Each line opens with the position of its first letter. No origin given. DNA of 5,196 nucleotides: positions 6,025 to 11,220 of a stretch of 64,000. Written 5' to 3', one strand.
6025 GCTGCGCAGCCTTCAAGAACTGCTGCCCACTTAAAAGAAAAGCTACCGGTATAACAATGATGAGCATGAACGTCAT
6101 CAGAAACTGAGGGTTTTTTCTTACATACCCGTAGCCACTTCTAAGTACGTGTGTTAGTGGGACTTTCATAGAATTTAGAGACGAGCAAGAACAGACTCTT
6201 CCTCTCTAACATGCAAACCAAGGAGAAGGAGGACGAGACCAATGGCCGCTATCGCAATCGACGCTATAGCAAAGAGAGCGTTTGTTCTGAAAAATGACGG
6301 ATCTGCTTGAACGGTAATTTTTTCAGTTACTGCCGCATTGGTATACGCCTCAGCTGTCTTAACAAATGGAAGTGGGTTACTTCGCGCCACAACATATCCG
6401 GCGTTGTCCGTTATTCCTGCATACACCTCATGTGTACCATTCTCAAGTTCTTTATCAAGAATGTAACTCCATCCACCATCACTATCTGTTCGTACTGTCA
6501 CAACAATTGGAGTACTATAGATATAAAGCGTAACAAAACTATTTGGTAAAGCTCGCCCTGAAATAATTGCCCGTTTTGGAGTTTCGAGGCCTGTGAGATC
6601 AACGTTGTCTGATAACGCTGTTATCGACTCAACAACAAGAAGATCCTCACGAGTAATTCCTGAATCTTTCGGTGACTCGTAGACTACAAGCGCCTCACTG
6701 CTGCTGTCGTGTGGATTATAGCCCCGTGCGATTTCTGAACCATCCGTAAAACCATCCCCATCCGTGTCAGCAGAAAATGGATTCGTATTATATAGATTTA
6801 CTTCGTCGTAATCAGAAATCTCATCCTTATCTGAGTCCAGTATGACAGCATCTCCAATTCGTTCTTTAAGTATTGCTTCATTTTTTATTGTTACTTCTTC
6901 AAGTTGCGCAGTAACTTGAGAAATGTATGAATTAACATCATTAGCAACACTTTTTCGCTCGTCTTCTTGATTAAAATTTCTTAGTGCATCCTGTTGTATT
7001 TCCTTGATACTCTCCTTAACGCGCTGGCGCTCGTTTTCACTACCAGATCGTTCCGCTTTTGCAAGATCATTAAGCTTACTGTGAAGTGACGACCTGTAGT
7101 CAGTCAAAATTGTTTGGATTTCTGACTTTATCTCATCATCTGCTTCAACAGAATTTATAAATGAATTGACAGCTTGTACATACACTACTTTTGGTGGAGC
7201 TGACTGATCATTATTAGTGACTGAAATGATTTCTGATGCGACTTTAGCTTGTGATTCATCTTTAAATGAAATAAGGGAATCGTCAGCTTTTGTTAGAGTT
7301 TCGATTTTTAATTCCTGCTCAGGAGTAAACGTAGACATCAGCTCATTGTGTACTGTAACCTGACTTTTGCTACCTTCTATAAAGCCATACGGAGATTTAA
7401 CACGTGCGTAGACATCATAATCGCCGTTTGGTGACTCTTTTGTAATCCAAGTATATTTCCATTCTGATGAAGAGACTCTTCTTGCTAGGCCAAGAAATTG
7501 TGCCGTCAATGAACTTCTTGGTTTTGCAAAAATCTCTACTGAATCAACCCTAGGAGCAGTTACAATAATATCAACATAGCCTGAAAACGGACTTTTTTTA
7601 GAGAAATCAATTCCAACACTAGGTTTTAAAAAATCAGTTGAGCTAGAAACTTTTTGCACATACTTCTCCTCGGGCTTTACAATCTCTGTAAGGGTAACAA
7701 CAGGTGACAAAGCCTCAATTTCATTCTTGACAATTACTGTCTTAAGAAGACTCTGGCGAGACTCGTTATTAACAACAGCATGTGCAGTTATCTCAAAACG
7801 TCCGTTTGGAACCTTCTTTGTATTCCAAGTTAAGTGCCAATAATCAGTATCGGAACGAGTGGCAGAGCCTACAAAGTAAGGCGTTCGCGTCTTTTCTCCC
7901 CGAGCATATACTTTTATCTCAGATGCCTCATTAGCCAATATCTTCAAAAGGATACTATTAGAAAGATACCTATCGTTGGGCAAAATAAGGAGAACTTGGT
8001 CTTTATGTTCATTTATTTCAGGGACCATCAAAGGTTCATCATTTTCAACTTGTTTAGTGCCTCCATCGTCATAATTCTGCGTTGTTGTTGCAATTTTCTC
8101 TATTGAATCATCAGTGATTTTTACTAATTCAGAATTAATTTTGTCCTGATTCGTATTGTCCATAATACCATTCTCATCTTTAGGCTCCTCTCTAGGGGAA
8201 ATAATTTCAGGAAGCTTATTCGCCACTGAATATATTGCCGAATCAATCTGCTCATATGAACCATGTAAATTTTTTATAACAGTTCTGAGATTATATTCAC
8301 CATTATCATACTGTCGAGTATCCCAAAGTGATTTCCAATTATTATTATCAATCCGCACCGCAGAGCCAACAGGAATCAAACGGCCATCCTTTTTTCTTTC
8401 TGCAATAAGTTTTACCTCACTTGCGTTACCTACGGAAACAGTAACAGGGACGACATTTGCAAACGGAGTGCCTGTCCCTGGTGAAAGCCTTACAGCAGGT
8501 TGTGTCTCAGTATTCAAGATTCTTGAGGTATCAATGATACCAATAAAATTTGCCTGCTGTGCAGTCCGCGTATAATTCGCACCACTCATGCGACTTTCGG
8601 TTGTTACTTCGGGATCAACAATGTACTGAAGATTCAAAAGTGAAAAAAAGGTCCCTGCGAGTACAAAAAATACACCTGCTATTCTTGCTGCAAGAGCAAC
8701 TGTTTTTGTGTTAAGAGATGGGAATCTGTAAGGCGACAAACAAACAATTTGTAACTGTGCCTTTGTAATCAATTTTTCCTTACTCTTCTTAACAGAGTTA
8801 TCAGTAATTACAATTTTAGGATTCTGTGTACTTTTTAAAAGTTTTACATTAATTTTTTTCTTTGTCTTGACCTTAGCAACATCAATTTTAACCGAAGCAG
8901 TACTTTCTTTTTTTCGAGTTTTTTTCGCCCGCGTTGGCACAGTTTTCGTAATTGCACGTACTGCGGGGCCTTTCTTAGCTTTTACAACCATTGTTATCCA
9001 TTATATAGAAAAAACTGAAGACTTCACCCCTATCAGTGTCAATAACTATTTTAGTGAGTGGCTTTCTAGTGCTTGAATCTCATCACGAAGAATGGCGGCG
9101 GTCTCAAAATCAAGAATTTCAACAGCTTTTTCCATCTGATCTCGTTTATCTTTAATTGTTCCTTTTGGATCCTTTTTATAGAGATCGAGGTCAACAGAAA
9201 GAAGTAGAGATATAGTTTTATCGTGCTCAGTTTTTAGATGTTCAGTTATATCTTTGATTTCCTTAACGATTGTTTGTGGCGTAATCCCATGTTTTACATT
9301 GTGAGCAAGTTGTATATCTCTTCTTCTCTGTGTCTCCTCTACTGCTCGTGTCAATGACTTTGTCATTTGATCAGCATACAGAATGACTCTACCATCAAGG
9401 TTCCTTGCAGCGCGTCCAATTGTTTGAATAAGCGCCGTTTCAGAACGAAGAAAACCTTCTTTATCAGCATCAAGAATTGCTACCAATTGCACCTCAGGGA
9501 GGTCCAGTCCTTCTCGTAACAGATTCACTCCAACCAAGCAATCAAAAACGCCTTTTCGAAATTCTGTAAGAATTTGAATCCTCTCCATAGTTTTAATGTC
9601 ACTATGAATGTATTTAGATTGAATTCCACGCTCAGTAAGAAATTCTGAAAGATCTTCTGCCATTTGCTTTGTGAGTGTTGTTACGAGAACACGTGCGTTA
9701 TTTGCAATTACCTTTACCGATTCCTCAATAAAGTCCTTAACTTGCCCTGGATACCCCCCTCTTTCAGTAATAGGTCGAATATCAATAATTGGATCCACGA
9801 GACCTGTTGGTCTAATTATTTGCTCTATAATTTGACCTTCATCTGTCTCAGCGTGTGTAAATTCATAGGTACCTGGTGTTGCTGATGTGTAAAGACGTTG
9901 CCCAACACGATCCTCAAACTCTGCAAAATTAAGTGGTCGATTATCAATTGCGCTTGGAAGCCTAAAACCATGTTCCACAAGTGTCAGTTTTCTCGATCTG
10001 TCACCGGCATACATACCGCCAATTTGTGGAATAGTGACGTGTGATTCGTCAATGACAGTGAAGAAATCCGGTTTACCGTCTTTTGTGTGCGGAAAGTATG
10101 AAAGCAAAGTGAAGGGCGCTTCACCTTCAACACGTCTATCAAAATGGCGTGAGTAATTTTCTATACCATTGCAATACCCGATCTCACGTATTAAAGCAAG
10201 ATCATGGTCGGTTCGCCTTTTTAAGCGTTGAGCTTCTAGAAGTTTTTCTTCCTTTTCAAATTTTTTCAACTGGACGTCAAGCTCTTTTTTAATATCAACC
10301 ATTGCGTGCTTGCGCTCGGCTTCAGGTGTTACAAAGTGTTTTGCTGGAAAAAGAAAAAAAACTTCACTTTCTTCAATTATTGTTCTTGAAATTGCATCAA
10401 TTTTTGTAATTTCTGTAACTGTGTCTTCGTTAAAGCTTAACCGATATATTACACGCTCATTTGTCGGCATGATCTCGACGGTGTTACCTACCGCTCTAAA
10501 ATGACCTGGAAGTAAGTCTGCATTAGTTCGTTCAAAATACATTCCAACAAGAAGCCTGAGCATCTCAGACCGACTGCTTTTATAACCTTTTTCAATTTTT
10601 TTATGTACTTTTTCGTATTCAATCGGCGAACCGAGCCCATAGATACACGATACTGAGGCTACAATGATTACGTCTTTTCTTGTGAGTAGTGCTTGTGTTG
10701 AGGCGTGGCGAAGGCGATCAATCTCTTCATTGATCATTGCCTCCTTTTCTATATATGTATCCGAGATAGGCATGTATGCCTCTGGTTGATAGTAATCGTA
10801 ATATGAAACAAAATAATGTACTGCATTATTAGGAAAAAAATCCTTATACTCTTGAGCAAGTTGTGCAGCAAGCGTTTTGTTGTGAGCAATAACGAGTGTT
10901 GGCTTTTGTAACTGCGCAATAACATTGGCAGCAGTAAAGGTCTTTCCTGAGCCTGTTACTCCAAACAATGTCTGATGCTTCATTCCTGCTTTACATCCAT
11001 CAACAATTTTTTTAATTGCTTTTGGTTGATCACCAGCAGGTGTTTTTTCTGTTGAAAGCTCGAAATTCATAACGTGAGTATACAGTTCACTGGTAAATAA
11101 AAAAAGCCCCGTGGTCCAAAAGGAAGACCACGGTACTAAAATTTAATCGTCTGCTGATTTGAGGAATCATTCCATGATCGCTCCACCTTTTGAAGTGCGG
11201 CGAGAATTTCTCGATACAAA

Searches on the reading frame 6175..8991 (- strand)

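Call 74: search_protein_families(library=pfam, proteins=[window:6175-8991:-], max_evalue=0.00001)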
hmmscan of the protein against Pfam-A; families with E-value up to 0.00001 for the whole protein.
window:6175-8991:- (938 aa): 3 families
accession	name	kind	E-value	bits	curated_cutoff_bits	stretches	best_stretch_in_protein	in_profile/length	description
PF19077.6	Big_13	-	1.3e-10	42.1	27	1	787-871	11-94/102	Bacterial Ig-like domain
PF17957.7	Big_7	-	4.3e-08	34.1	24.1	0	355-403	31-70/70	Bacterial Ig domain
PF18884.5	TSP3_bac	-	4.8e-06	26.8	25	0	742-762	1-21/22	Bacterial TSP3 repeat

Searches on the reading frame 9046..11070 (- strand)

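Call 74: search_protein_families(library=pfam, proteins=[window:9046-11070:-], max_evalue=0.00001)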
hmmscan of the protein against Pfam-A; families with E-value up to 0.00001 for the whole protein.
window:9046-11070:- (674 aa): 5 families
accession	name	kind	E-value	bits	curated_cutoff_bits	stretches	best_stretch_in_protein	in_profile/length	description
PF00271.37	Helicase_C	-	3.8e-21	75.9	23.5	1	455-557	12-109/110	Helicase conserved C-terminal domain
PF12344.14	UvrB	-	1.1e-20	73.6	27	1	564-606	1-43/43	Ultra-violet resistance protein B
PF17757.6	UvrB_inter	-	3.7e-18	65.9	22.9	1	159-246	3-91/91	UvrB interaction domain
PF04851.21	ResIII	-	1.6e-12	48.1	22.5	1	13-99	6-93/164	Type III restriction enzyme, res subunit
PF02151.25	UVR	-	5.1e-08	32.9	21.5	1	639-669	4-34/36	UvrB/uvrC motif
